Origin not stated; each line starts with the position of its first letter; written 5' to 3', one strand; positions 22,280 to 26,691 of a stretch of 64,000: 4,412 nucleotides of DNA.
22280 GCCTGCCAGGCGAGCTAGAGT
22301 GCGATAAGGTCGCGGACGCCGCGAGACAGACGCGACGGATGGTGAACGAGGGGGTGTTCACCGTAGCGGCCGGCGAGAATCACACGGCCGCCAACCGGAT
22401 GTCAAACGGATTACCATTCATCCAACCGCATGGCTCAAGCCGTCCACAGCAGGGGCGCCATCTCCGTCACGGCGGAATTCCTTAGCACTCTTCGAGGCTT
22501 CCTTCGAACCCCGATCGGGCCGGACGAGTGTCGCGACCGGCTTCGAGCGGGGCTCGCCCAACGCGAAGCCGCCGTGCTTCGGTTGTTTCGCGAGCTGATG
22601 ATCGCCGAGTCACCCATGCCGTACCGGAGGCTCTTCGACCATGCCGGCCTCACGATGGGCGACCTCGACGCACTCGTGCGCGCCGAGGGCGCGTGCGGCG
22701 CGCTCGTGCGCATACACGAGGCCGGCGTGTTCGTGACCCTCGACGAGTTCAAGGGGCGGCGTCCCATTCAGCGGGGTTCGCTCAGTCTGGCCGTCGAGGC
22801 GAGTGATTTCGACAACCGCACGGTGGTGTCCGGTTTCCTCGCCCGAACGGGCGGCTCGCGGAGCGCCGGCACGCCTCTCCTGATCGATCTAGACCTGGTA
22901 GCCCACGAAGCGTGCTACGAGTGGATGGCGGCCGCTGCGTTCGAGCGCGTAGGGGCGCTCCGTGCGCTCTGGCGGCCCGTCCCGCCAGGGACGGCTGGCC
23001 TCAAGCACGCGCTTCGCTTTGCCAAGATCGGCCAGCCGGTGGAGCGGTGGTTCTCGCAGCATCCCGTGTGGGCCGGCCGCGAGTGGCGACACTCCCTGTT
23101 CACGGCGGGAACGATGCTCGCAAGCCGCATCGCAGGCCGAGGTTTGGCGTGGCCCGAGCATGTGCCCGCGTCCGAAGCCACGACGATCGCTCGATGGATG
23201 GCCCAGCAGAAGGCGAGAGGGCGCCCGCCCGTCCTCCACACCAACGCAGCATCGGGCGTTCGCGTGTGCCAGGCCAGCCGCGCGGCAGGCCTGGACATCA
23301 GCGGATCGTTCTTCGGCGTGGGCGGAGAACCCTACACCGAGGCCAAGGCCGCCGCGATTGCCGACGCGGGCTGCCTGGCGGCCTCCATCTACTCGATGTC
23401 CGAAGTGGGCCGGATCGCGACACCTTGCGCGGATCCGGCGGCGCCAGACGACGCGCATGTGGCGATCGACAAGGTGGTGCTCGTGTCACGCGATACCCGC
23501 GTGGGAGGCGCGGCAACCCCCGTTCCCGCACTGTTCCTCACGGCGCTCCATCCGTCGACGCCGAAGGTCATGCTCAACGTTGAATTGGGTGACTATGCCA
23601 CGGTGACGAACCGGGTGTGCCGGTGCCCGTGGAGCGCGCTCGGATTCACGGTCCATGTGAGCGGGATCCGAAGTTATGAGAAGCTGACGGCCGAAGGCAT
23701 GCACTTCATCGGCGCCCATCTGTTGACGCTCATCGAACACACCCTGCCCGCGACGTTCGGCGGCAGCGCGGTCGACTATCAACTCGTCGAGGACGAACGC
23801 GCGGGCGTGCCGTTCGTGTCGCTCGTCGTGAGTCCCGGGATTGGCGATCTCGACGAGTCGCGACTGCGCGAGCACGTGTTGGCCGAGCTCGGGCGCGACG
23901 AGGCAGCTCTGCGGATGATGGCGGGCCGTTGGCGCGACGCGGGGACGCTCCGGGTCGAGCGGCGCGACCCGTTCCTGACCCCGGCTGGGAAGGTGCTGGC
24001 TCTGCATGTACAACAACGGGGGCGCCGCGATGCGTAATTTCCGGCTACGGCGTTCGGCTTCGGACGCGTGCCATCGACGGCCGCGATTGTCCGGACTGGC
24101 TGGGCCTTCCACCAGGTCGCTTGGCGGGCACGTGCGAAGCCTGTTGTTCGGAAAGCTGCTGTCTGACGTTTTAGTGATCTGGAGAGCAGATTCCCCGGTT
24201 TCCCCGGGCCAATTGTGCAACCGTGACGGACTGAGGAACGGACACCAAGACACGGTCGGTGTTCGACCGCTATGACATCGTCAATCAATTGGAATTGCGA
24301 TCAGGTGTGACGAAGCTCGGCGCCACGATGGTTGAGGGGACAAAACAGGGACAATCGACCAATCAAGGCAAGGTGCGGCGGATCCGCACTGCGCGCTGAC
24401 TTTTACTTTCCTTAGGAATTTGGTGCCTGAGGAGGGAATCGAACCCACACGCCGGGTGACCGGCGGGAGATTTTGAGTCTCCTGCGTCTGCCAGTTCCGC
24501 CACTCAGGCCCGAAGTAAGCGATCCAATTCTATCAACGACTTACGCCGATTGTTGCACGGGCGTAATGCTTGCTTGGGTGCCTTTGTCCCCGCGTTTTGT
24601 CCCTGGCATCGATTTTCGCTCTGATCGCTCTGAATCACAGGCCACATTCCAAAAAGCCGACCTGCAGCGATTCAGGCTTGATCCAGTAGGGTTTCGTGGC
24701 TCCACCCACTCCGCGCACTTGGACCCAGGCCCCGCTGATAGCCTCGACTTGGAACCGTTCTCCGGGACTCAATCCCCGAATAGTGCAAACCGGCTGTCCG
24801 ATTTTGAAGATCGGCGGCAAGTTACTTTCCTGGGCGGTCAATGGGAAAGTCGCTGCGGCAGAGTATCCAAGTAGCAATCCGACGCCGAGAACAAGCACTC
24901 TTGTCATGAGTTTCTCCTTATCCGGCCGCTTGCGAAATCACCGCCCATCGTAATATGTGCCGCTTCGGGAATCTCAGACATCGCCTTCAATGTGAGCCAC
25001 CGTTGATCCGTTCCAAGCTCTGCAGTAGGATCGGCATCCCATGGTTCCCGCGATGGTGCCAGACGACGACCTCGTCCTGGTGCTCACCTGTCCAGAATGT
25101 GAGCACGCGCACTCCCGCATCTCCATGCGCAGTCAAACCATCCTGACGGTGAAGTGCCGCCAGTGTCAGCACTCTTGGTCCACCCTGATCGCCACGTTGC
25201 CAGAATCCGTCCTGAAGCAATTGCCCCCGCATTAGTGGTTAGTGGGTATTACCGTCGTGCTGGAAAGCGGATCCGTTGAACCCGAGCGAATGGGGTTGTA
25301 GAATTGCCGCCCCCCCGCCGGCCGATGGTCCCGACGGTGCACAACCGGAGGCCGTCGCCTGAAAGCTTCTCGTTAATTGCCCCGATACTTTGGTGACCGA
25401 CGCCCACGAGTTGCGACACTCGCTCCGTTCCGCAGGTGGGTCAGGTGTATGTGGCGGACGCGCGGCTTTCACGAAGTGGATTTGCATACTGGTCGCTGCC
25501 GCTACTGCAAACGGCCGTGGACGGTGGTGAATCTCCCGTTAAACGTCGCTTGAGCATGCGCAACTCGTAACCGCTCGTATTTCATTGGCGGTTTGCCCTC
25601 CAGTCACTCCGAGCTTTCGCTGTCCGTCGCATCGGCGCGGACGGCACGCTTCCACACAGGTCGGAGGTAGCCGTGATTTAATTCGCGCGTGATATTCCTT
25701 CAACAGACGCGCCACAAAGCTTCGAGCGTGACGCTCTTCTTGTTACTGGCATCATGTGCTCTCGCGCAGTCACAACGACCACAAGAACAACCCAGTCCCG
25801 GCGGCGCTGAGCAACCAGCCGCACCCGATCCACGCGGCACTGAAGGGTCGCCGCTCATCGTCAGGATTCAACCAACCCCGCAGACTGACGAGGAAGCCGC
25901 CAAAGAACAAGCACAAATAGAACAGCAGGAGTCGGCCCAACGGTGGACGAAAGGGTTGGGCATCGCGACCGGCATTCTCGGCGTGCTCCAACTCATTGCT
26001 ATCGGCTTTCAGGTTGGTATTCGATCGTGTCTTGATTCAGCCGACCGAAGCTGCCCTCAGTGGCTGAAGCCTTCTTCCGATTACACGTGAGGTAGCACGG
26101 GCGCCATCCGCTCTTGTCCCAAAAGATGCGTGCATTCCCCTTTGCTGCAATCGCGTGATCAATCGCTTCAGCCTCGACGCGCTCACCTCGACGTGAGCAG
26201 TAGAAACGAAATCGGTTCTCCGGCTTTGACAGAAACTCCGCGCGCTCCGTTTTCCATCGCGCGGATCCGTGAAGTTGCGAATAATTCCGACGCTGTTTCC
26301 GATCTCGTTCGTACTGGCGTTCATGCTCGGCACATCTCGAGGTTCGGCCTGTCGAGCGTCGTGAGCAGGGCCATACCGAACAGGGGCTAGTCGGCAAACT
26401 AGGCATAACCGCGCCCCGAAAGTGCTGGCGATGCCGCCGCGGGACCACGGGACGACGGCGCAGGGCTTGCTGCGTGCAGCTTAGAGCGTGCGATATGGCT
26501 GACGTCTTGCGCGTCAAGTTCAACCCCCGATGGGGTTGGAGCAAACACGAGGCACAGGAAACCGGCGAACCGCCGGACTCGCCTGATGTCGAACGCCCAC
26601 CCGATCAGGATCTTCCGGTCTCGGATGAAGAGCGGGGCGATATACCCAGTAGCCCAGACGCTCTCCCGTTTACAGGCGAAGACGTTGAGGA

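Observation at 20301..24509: Exact 59-nt direct repeat of the tRNA-Leu(CAA) 3' half brackets a 4.1-kb islet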

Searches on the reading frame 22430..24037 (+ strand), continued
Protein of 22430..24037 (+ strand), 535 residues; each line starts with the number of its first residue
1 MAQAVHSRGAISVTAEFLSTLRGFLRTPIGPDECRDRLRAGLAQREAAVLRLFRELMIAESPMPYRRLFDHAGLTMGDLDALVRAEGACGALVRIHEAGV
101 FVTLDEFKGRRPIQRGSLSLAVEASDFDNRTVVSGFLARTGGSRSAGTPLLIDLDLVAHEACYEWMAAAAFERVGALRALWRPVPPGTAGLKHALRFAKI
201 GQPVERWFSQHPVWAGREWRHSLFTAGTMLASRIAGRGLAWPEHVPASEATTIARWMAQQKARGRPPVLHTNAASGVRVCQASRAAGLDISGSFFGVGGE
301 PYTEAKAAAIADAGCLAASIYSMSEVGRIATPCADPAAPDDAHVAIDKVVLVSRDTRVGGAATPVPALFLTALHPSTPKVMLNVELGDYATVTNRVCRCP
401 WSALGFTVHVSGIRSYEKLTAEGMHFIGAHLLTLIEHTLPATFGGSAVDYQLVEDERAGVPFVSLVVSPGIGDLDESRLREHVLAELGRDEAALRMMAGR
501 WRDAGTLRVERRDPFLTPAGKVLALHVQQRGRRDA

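Call 67: find_homologous_proteins(query=L003:651-1373:+, max_evalue=0.001)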
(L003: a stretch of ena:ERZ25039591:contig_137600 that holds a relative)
Query L003:651-1373:+ (241 aa): 554 proteins with E <= 0.001 among 6829 candidates; the best 120 are listed.
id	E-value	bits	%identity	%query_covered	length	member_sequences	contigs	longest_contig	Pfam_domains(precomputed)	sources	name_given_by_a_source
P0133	1.9e-138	478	94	100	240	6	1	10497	-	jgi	jgi:hypothetical protein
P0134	1.7e-137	475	93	100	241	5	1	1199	-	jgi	-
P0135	4.3e-136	470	93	100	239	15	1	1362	-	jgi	jgi:hypothetical protein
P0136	1.1e-134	465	90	99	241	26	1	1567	-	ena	-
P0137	3.7e-134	464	91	100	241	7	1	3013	-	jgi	jgi:hypothetical protein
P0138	1.2e-133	462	90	100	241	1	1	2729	-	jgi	jgi:hypothetical protein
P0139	3.8e-133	460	89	100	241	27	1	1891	-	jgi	jgi:hypothetical protein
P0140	6.5e-132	456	88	100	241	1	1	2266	-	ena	-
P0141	2.3e-128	445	86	99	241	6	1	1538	-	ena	-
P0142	6.7e-127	440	89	98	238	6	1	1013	-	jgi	jgi:hypothetical protein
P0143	2.8e-126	438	88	98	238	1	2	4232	-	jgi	jgi:hypothetical protein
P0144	3.1e-124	431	85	100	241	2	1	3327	-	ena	-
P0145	7.8e-123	427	87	95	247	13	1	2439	-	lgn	-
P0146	1.8e-122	425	82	98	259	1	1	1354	-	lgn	-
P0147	4.8e-122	424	87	95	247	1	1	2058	-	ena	-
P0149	1.1e-120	420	86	96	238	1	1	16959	-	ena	-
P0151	1.2e-115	403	81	99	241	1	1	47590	-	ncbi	-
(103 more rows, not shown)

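Call 68: find_encoding_contigs(protein=P0133, flank=10000, max_places=3)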
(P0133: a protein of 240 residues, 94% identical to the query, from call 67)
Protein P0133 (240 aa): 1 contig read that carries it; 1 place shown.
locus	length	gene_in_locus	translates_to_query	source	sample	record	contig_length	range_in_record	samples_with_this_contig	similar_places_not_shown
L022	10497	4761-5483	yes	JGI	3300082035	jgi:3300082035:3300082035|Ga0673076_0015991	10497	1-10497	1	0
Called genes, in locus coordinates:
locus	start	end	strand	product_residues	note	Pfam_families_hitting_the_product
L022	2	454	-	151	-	?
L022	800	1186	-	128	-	-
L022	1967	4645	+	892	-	PF00069:Pkinase, PF01636:APH (faint), PF03109:ABC1 (faint), PF07714:PK_Tyr_Ser-Thr, PF26549:Tricorn_N, PF26550:Tricorn_2nd, PF07676:PD40, PF26549:Tricorn_N, +1 more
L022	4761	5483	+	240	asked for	-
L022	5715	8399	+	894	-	PF00069:Pkinase, PF01636:APH (faint), PF03109:ABC1 (faint), PF07714:PK_Tyr_Ser-Thr, PF26549:Tricorn_N, PF07676:PD40 (weak), PF26549:Tricorn_N, PF07676:PD40 (weak), +1 more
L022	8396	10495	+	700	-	?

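Call 69: find_encoding_contigs(protein=P0151, flank=10000, max_places=3)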
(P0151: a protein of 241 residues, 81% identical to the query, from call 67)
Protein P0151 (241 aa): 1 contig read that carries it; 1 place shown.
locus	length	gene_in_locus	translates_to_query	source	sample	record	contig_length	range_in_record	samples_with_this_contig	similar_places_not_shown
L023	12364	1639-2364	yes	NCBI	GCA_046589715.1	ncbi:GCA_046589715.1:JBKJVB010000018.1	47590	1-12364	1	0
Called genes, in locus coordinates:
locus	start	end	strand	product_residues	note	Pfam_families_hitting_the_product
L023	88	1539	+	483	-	PF00144:Beta-lactamase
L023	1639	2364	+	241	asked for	-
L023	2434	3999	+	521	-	PF01839:FG-GAP (faint), PF13517:FG-GAP_3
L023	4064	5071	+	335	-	PF01590:GAF, PF13581:HATPase_c_2, PF02518:HATPase_c (weak)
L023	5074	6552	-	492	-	PF07394:DUF1501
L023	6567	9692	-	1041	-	PF07635:PSCyt1, PF13442:Cytochrome_CBB3 (faint), PF07583:PSCyt2, PF07587:PSD1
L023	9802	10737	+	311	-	-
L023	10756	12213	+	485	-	PF07969:Amidohydro_3 (faint), PF01979:Amidohydro_1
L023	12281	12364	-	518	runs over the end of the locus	PF11999:Ice_binding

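Call 72: predict_structure(alignment_id=A3)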
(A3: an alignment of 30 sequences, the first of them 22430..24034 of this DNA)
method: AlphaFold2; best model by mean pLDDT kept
length: 535 residues; sequences in the alignment: 30
mean_pLDDT: 88.4   pTM: 0.89
mean pLDDT of the five models: 88.4, 87.1, 87.0, 86.8, 85.1
residues with pLDDT >= 90: 368; 70-90: 114; 50-70: 27; < 50: 26
segments of 3 or more residues with pLDDT < 50: 1-7, 141-147, 527-535
pLDDT, mean of each block of 10 residues (from residue 1): 47 86 94 97 95 88 90 97 96 96 89 94 89 68 49 91 97 97 88 96 96 86 92 94 96 98 98 97 98 95 95 97 92 96 97 82 85 93 93 95 96 85 77 87 91 88 92 93 90 86 93 70 49 35
secondary structure, 60 per line:
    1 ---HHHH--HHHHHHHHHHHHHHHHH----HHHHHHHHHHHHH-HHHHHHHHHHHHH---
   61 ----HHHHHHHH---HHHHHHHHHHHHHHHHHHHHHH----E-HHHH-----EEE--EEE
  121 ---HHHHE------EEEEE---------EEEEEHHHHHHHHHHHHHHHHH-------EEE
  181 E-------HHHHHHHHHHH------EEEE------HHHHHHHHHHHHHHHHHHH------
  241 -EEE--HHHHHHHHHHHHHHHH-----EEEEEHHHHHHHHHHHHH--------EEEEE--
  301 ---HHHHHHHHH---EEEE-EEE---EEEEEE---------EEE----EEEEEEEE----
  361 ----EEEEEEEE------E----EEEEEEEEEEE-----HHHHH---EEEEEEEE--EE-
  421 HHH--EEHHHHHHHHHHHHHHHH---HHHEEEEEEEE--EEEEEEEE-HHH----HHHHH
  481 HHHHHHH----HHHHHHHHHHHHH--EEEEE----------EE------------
elements in order: H4-7 H10-26 H31-43 H45-57 H65-72 H76-97 H104-107 E113-115 E118-120 H124-127 E135-139 E149-153 H154-170 E178-181 H189-199 E206-209 H216-234 E242-244 H247-262 E268-272 H273-285 E294-298 H304-312 E316-319 E321-323 E327-332 E342-344 E349-356 E365-372 E384-394 H400-404 E408-415 H428-443 E450-457 E460-467 H476-487 H492-504 E507-511

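Call 78: fold_search(model_id=the predicted structure, library=pdb)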
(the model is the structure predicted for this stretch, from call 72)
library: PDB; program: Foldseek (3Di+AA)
matches with E <= 10: 1470; with E <= 0.001: 104
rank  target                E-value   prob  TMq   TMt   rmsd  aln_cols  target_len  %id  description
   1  2y27_A                2.9e-16  1.00  0.45  0.55  12.9       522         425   16  crystal structure of PaaK1 in complex with ATP from Burkholderia cenocepacia (released 2011-05-04)
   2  4r1m_C                5.5e-16  1.00  0.53  0.64   7.1       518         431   14  Crystal structure of a Putative Acyl-CoA ligase (BT_0428) from Bacteroides thetaiotaomicron VPI-5482 at 2.48 A resolut (released 2014-08-27)
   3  2y27_B                1.0e-15  1.00  0.46  0.56  12.8       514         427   17  crystal structure of PaaK1 in complex with ATP from Burkholderia cenocepacia (released 2011-05-04)
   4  4r1m_A                1.6e-15  1.00  0.52  0.62   7.4       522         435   14  Crystal structure of a Putative Acyl-CoA ligase (BT_0428) from Bacteroides thetaiotaomicron VPI-5482 at 2.48 A resolut (released 2014-08-27)
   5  4r1l_A                1.9e-15  1.00  0.54  0.65   6.8       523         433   14  Crystal structure of a Putative Acyl-CoA ligase (BT_0428) from Bacteroides thetaiotaomicron VPI-5482 at 2.42 A resolut (released 2014-08-27)
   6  4r1l_C                2.6e-15  1.00  0.52  0.62   7.1       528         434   14  Crystal structure of a Putative Acyl-CoA ligase (BT_0428) from Bacteroides thetaiotaomicron VPI-5482 at 2.42 A resolut (released 2014-08-27)
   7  4r1m_B                6.1e-15  1.00  0.43  0.53  13.0       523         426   14  Crystal structure of a Putative Acyl-CoA ligase (BT_0428) from Bacteroides thetaiotaomicron VPI-5482 at 2.48 A resolut (released 2014-08-27)
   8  2y4n_A                6.9e-15  1.00  0.44  0.54  12.9       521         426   18  PaaK1 in complex with phenylacetyl adenylate (released 2011-03-01)
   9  4rvo_B                6.9e-15  1.00  0.44  0.53  12.9       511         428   14  Crystal structure of a Putative Acyl-CoA ligase (BT_0428) from Bacteroides thetaiotaomicron VPI-5482 at 2.41 A resolut (released 2014-12-31)
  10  2y4n_B                1.4e-14  1.00  0.45  0.55  12.7       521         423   16  PaaK1 in complex with phenylacetyl adenylate (released 2011-03-01)
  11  4r1m_D                1.5e-14  1.00  0.42  0.51  13.6       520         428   15  Crystal structure of a Putative Acyl-CoA ligase (BT_0428) from Bacteroides thetaiotaomicron VPI-5482 at 2.48 A resolut (released 2014-08-27)
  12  4rvn_B                2.3e-14  1.00  0.44  0.54  12.6       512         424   14  Crystal structure of a Putative Acyl-CoA ligase (BT_0428) from Bacteroides thetaiotaomicron VPI-5482 at 2.20 A resolut (released 2015-01-21)
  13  4rvo_D                4.8e-14  1.00  0.43  0.52  12.7       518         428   14  Crystal structure of a Putative Acyl-CoA ligase (BT_0428) from Bacteroides thetaiotaomicron VPI-5482 at 2.41 A resolut (released 2014-12-31)
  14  4rvn_D                6.1e-14  1.00  0.43  0.52  13.0       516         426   15  Crystal structure of a Putative Acyl-CoA ligase (BT_0428) from Bacteroides thetaiotaomicron VPI-5482 at 2.20 A resolut (released 2015-01-21)
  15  2y4o_A                8.6e-14  1.00  0.53  0.64   7.3       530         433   15  Crystal Structure of PaaK2 in complex with phenylacetyl adenylate (released 2011-03-09)
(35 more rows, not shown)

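Call 81: search_protein_families(library=pfam, proteins=[L002:972-1133:+], max_evalue=0.01)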
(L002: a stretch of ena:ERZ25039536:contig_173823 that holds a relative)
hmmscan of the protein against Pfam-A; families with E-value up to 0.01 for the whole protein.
L002:972-1133:+ (54 aa): 0 families

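Call 102: find_encoding_contigs(protein=P0149, flank=9000, max_places=3)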
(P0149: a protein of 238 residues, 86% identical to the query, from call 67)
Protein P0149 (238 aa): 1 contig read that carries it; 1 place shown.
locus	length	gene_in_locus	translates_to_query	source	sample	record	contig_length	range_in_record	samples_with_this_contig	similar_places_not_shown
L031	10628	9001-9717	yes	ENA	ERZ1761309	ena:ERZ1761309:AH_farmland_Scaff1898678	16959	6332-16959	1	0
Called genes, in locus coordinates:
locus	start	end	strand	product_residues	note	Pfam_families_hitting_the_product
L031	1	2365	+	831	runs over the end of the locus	PF15902:Sortilin-Vps10 (faint)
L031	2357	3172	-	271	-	-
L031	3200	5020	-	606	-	PF00270:DEAD, PF00271:Helicase_C, PF16124:RecQ_Zn_bind, PF09382:RQC, PF00570:HRDC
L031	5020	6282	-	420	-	PF05977:MFS_3, PF07690:MFS_1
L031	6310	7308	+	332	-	-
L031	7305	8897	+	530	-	PF04675:DNA_ligase_A_N, PF01068:DNA_ligase_A_M, PF04679:DNA_ligase_A_C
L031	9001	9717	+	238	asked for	-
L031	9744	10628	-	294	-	?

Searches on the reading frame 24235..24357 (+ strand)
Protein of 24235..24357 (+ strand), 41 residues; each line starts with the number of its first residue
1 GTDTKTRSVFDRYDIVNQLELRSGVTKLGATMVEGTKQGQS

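Call 23: search_dna_similar(query=window:24235-24357:+, collection=plasmids, mode=protein, max_evalue=10, max_rows=15)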
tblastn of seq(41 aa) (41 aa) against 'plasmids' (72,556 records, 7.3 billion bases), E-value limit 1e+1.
No match.

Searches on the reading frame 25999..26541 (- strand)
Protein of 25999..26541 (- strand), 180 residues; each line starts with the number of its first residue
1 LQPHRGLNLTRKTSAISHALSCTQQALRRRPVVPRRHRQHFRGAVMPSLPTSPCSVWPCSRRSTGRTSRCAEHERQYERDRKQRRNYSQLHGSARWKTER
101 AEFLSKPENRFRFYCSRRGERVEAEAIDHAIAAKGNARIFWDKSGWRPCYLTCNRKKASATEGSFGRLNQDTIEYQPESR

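Call 10: search_protein_families(library=pfam, proteins=[window:25999-26541:-], max_evalue=0.1)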
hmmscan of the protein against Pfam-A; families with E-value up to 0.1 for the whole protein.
window:25999-26541:- (180 aa): 0 families

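Call 25: search_protein_families(library=phrogs, proteins=[window:25999-26541:-], max_evalue=1)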
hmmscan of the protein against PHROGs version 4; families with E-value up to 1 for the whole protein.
window:25999-26541:- (180 aa): 4 families
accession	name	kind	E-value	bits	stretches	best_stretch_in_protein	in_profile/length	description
phrog_144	-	DNA, RNA and nucleotide metabolism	2e-13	51.4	1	33-167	4-142/175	HNH endonuclease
phrog_2323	-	DNA, RNA and nucleotide metabolism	2.4e-13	51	1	78-172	6-98/113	HNH endonuclease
phrog_5956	-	DNA, RNA and nucleotide metabolism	0.0047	17.6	1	68-162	22-112/138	HNH endonuclease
phrog_31191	-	unknown function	0.019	16.4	1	113-127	5-19/32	-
